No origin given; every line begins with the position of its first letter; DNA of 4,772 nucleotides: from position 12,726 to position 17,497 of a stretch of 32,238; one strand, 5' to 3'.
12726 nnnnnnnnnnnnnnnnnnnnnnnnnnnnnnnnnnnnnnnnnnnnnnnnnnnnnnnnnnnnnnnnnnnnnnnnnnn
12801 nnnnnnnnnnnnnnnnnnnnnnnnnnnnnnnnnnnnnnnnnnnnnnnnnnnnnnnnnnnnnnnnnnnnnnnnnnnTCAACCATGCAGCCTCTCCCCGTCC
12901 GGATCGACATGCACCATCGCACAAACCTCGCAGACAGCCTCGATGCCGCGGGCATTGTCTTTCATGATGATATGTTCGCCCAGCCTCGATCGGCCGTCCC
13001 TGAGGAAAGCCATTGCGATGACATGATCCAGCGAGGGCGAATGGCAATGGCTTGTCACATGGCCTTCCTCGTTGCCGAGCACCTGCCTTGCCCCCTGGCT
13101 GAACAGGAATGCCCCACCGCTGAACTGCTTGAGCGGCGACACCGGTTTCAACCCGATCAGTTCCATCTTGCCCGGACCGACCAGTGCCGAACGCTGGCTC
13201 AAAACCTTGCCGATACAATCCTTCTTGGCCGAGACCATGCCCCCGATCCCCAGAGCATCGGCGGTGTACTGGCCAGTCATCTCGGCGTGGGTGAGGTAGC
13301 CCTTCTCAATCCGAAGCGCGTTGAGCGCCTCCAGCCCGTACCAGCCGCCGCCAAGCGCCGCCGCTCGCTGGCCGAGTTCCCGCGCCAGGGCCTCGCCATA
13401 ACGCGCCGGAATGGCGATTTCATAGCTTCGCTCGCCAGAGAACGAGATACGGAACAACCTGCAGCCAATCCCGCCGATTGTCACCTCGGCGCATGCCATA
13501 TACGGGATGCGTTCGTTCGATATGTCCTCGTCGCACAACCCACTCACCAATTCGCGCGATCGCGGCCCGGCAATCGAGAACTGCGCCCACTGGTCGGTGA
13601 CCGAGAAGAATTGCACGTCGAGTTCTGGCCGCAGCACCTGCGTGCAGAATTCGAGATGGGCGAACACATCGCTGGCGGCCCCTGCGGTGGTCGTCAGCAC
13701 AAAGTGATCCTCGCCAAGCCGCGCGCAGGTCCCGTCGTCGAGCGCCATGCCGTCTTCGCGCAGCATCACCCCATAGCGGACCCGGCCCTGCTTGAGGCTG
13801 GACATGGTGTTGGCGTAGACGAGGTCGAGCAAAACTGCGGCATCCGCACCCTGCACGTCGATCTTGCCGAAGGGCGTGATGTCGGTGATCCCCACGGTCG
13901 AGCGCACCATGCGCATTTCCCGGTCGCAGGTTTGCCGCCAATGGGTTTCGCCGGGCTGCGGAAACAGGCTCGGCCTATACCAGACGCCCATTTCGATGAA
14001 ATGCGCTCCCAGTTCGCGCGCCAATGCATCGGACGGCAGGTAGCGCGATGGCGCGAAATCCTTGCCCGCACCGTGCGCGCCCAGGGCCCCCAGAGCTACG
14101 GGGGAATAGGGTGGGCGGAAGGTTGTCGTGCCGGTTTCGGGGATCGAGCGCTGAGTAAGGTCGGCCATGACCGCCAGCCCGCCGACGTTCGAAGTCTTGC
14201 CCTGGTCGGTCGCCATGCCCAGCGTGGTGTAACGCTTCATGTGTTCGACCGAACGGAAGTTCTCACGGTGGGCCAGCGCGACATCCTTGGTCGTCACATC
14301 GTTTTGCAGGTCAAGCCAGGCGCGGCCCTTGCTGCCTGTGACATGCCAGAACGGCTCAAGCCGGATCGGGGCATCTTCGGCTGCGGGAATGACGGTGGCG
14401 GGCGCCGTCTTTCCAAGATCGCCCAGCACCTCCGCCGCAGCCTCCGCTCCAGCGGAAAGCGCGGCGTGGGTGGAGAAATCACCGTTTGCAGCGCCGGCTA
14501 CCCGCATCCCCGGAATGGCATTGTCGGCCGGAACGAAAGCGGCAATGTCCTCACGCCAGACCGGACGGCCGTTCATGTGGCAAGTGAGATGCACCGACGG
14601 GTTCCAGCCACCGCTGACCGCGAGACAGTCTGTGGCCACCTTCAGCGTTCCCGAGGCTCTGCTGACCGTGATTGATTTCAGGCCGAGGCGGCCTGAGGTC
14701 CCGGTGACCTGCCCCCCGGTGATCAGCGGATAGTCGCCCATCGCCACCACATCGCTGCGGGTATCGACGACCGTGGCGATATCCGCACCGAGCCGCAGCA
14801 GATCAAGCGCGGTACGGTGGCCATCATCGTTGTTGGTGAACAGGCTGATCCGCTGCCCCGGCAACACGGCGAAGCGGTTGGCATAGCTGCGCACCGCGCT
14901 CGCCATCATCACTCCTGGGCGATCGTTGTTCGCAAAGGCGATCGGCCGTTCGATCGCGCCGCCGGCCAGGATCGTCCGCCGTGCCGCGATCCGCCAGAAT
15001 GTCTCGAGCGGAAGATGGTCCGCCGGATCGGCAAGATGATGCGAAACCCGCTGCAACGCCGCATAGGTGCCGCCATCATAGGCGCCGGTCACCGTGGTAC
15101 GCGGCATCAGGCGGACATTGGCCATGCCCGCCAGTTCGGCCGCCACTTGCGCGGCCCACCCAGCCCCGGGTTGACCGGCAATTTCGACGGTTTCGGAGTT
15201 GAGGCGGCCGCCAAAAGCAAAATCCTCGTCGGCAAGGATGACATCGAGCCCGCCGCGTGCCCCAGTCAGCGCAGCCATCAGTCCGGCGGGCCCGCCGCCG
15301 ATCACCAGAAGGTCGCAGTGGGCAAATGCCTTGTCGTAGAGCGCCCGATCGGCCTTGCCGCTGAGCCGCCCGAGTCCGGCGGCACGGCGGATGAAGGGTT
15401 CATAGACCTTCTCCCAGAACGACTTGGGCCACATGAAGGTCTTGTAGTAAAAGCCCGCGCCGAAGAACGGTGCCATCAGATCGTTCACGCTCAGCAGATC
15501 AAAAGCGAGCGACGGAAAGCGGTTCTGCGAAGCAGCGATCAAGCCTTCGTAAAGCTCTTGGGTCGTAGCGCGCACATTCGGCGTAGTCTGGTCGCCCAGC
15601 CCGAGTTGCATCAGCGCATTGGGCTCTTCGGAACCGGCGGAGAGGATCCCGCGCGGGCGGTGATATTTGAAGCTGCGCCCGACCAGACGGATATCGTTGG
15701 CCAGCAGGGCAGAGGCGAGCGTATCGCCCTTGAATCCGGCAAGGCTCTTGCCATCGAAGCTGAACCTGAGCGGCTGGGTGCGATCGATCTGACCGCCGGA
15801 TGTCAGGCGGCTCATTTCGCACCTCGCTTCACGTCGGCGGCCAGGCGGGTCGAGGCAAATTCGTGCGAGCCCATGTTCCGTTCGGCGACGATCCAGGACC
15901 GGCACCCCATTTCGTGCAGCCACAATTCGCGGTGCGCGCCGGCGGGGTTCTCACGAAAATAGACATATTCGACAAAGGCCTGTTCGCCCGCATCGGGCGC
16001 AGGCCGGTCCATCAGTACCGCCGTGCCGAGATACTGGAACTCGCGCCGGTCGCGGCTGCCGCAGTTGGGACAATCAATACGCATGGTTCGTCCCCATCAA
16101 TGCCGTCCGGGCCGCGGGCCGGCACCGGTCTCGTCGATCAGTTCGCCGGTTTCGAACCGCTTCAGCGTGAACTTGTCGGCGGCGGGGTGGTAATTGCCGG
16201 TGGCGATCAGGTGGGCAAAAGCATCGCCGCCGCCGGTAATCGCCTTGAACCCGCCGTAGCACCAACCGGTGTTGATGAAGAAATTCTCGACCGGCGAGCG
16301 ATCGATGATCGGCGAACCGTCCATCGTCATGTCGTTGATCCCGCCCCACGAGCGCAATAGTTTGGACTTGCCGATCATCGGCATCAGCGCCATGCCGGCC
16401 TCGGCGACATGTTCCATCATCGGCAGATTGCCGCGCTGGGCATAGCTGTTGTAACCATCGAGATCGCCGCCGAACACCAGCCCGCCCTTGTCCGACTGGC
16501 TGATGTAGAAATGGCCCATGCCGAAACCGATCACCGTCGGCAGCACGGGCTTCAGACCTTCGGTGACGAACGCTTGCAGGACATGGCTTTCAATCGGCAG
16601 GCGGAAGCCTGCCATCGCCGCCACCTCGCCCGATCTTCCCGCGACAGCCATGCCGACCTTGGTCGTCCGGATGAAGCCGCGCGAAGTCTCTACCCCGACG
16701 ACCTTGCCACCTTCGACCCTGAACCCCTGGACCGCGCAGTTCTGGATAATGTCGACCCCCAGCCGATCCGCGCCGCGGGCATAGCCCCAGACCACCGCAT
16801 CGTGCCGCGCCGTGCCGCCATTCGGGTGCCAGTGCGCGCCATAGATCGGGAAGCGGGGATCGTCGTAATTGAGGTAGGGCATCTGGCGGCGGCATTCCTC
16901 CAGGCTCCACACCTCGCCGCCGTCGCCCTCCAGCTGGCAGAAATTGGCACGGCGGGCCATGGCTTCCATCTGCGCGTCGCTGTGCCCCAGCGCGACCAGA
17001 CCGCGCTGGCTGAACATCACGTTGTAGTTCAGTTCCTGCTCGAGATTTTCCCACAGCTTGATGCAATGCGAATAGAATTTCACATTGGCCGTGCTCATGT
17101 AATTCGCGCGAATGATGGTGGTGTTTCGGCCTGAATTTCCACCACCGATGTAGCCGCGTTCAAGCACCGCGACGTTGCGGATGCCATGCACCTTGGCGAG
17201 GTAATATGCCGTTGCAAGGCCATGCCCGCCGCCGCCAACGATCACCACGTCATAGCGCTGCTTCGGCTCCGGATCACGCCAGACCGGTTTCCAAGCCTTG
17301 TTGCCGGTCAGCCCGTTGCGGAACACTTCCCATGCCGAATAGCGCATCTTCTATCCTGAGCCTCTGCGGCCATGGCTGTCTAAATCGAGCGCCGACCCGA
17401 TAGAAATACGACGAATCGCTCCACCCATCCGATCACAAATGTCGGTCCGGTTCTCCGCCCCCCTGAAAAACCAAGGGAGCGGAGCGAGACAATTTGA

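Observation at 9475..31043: A ~21.6-kb catabolic gene block sits inside an M20 peptidase gene, with no integrase, transposase or terminal repeats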

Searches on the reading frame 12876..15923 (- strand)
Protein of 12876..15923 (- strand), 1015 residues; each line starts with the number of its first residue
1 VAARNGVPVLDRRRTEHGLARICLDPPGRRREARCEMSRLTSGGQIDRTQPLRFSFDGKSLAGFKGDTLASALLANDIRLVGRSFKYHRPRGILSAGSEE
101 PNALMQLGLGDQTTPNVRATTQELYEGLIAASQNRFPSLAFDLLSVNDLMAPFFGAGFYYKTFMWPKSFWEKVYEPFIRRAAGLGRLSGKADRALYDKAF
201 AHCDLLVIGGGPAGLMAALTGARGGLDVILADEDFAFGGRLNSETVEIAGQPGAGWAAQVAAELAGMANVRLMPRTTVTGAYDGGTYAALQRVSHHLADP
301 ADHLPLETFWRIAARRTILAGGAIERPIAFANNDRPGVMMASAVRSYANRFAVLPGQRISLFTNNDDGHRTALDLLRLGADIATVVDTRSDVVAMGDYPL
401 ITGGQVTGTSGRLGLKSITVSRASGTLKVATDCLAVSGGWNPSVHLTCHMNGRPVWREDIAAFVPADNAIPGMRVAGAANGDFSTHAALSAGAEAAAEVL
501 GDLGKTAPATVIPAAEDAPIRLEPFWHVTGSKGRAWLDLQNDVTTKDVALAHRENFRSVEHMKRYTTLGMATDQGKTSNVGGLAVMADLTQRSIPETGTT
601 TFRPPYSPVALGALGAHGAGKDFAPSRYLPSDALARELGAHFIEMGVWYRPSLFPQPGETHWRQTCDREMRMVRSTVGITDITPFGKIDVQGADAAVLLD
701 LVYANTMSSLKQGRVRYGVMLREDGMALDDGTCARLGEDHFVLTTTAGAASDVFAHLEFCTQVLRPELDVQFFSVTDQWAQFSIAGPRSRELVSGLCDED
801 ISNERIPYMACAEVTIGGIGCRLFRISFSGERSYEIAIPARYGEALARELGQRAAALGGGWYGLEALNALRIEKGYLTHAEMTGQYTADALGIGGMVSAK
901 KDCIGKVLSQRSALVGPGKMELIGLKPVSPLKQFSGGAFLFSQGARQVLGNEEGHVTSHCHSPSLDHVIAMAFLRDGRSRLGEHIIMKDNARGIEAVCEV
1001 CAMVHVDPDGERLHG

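Call 8: search_protein_families(library=pfam, proteins=[window:12876-15923:-])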
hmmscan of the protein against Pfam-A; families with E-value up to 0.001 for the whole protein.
window:12876-15923:- (1015 aa): 8 families
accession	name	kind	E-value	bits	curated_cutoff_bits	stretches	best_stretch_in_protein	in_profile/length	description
PF01571.26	GCV_T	-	2.2e-60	204.5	25.6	1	634-892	4-251/255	Aminomethyltransferase folate-binding domain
PF17806.6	SO_alpha_A3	-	2.2e-35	121.2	23.1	1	532-616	1-85/87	Sarcosine oxidase A3 domain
PF13510.11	Fer2_4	-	1.8e-24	86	22.8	1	50-134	2-81/82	2Fe-2S iron-sulfur cluster binding domain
PF08669.17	GCV_T_C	-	4.1e-08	33.4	25.9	1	945-1005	18-78/80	Glycine cleavage T-protein C-terminal barrel domain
PF00890.30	FAD_binding_2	-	1.1e-06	28.5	20.4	1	204-240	1-37/414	FAD binding domain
PF12831.13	FAD_oxidored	-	3.1e-06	27.2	27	1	204-248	1-45/416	FAD dependent oxidoreductase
PF07992.20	Pyr_redox_2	-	1.4e-05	25.1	26.1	1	204-327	2-111/291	Pyridine nucleotide-disulphide oxidoreductase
PF03486.20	HI0933_like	-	2.4e-05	24.4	50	1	204-240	2-38/244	HI0933-like protein Rossmann domain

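Call 51: search_protein_families(library=ncbifam, proteins=[window:12876-15923:-], max_evalue=0.00001)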
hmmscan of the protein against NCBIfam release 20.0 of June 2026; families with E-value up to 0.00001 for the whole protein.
window:12876-15923:- (1015 aa): 8 families
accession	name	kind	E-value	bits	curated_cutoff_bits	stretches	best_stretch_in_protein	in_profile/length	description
TIGR01372.1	soxA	subfamily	0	1271.7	1164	1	38-1015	4-996/996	sarcosine oxidase subunit alpha family protein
NF001567.0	PRK00389.1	subfamily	2.6e-37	128.6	300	1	635-987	12-336/359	glycine cleavage system aminomethyltransferase GcvT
NF053776.1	TmaoDeMthMsil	equivalog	1.1e-30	106.9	1100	1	670-1012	422-760/763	trimethylamine N-oxide demethylase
NF010093.0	PRK13579.1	equivalog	3.4e-30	105.1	459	1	627-1007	10-365/371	glycine cleavage system aminomethyltransferase GcvT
TIGR00528.1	gcvT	equivalog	2.8e-25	89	235.85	1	667-988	33-344/362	glycine cleavage system aminomethyltransferase GcvT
NF009133.0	PRK12486.1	equivalog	1.5e-15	57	410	1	666-987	44-352/369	dimethylsulfoniopropionate demethylase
NF004789.0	PRK06134.1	subfamily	1.7e-07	30.2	747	1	201-240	11-50/581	FAD-dependent oxidoreductase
TIGR03997.1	mycofact_OYE_2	equivalog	2.4e-06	26.3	793.15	1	198-243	375-420/645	mycofactocin system FadH/OYE family oxidoreductase 2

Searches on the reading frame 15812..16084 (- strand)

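Call 51: search_protein_families(library=ncbifam, proteins=[window:15812-16084:-], max_evalue=0.00001)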
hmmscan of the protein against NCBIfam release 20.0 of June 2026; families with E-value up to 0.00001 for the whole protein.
window:15812-16084:- (90 aa): 1 family
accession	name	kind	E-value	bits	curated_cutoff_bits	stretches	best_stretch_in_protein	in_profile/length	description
TIGR01374.1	soxD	subfamily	9.1e-26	89.9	116.5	1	3-83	2-82/83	sarcosine oxidase subunit delta family protein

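Call 52: search_protein_families(library=pfam, proteins=[window:15812-16084:-], max_evalue=0.001)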
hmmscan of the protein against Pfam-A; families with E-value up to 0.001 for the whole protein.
window:15812-16084:- (90 aa): 1 family
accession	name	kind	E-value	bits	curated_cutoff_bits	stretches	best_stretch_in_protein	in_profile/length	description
PF04267.17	SoxD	-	2.7e-27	95.1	27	1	3-80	2-80/82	Sarcosine oxidase, delta subunit family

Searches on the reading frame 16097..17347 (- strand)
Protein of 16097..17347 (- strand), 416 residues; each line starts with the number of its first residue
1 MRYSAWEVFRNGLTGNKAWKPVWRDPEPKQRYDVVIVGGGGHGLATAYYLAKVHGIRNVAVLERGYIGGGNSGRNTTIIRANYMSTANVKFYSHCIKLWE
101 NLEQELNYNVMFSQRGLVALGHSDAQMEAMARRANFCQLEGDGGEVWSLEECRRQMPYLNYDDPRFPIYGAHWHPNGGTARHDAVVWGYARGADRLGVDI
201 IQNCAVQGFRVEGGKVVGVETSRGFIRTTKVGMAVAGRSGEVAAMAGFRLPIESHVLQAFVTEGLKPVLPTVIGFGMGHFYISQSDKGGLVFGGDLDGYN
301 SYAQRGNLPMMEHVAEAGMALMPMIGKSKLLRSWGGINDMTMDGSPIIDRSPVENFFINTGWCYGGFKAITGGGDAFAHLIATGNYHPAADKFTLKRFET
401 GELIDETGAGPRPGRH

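Call 8: search_protein_families(library=pfam, proteins=[window:16097-17347:-])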
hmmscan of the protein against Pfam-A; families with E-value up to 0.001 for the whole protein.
window:16097-17347:- (416 aa): 4 families
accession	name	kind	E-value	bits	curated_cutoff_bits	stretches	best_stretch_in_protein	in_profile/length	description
PF01266.30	DAO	-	6.5e-66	223.7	27.9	1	33-380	1-353/353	FAD dependent oxidoreductase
PF01946.23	Thi4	-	7.2e-06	25.8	26.2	1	32-71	18-57/235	Thi4 family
PF00890.30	FAD_binding_2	-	0.00013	21.7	20.4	0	33-222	1-181/414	FAD binding domain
PF13450.12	NAD_binding_8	-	0.0006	20.5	21.9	1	36-75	1-38/68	NAD(P)-binding Rossmann-like domain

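Call 51: search_protein_families(library=ncbifam, proteins=[window:16097-17347:-], max_evalue=0.00001)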
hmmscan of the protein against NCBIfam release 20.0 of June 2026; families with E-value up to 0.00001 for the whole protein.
window:16097-17347:- (416 aa): 12 families
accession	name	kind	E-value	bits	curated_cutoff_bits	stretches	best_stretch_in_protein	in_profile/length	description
TIGR01373.1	soxB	subfamily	7.8e-191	634.3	529.45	1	2-406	1-407/407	sarcosine oxidase subunit beta family protein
NF008425.0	PRK11259.1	equivalog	6.8e-23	81.2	257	1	30-237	3-203/377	N-methyl-L-tryptophan oxidase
NF001933.0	PRK00711.1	subfamily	4e-21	75.5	383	1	97-400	117-418/429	D-amino acid dehydrogenase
TIGR02352.1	thiamin_ThiO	equivalog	5.3e-21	75.1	250.8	1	34-381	1-347/351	glycine oxidase ThiO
TIGR01377.1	soxA_mon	subfamily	1e-15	57.5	479.65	1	32-226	1-187/381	amino oxidase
TIGR03329.1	Phn_aa_oxid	hypoth_equivalog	4.4e-10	38.9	632.8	0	30-78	23-71/460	putative aminophosphonate oxidoreductase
NF050086.1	pipecolate_AmaA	exception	1.8e-09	36.8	600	0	29-82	23-74/425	L-pipecolate oxidase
NF004991.0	PRK06370.1-3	subfamily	9.2e-09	34.4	620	1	21-70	25-72/509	FAD-containing oxidoreductase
NF006130.0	PRK08274.1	equivalog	2.1e-07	30.1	369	0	29-91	3-64/467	FAD-dependent tricarballylate dehydrogenase TcuA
TIGR03364.1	HpnW_proposed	hypoth_equivalog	1.5e-06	27.5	285.1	1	32-162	1-128/365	TIGR03364 family FAD-dependent oxidoreductase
NF005064.0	PRK06481.1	equivalog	3.6e-06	26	542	1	20-81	49-109/506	flavocytochrome c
TIGR00292.1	TIGR00292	equivalog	5.9e-06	25.7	148.3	0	32-72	22-61/254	sulfide-dependent adenosine diphosphate thiazole synthase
